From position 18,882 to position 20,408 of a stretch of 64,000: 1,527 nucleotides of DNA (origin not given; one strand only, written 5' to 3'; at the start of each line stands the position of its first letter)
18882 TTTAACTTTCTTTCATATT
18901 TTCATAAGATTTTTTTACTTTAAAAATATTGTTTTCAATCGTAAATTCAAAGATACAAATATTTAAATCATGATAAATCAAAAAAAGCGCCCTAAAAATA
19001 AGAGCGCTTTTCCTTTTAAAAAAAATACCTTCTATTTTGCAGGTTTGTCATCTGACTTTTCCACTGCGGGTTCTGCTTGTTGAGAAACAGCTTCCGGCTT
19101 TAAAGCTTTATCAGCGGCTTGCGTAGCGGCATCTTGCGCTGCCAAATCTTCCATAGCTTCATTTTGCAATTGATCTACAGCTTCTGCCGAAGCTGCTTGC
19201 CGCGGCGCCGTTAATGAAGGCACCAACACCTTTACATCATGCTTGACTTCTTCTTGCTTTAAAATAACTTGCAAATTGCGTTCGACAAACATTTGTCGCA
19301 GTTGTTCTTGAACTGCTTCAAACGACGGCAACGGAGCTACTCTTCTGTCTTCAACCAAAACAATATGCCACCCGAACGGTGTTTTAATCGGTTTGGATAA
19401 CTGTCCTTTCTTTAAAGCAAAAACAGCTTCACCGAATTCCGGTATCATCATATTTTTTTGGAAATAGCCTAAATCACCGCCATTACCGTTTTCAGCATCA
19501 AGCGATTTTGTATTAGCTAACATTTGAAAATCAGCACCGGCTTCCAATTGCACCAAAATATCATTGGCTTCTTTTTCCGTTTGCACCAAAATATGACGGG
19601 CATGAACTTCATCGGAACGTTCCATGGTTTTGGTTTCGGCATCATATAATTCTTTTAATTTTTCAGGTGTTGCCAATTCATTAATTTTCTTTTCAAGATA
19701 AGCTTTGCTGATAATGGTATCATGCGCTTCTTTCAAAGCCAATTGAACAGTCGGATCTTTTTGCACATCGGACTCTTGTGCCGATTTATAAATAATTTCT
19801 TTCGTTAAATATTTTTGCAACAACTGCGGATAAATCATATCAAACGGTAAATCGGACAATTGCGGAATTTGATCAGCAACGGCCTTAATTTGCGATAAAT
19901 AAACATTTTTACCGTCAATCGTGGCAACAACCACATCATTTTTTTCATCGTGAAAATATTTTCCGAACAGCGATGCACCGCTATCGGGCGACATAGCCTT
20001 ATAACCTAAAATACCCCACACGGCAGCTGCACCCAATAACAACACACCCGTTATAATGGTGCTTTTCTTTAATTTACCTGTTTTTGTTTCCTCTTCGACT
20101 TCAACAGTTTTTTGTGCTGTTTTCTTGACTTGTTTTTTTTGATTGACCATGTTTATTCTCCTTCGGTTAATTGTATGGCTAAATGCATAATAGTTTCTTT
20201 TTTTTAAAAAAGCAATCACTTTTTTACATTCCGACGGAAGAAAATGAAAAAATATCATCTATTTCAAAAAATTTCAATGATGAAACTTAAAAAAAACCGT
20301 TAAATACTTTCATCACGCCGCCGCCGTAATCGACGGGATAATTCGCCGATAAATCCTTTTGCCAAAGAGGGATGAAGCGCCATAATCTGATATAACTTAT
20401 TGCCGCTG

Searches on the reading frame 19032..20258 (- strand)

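Call 27: search_protein_families(library=pfam, proteins=[window:19032-20258:-], max_evalue=0.01)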
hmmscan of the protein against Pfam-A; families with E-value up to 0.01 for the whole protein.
window:19032-20258:- (408 aa): 4 families
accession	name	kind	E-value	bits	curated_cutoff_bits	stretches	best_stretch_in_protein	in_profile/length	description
PF13616.12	Rotamase_3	-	5.6e-24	85.4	22.5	1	210-305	9-115/116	PPIC-type PPIASE domain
PF00639.27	Rotamase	-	8.5e-20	72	21.7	1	226-304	17-97/97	PPIC-type PPIASE domain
PF13145.12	Rotamase_2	-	5.4e-17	63.2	27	1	197-317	2-120/121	PPIC-type PPIASE domain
PF09716.15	ETRAMP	-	0.0085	16.5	29.1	0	5-86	17-76/81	Malarial early transcribed membrane protein (ETRAMP)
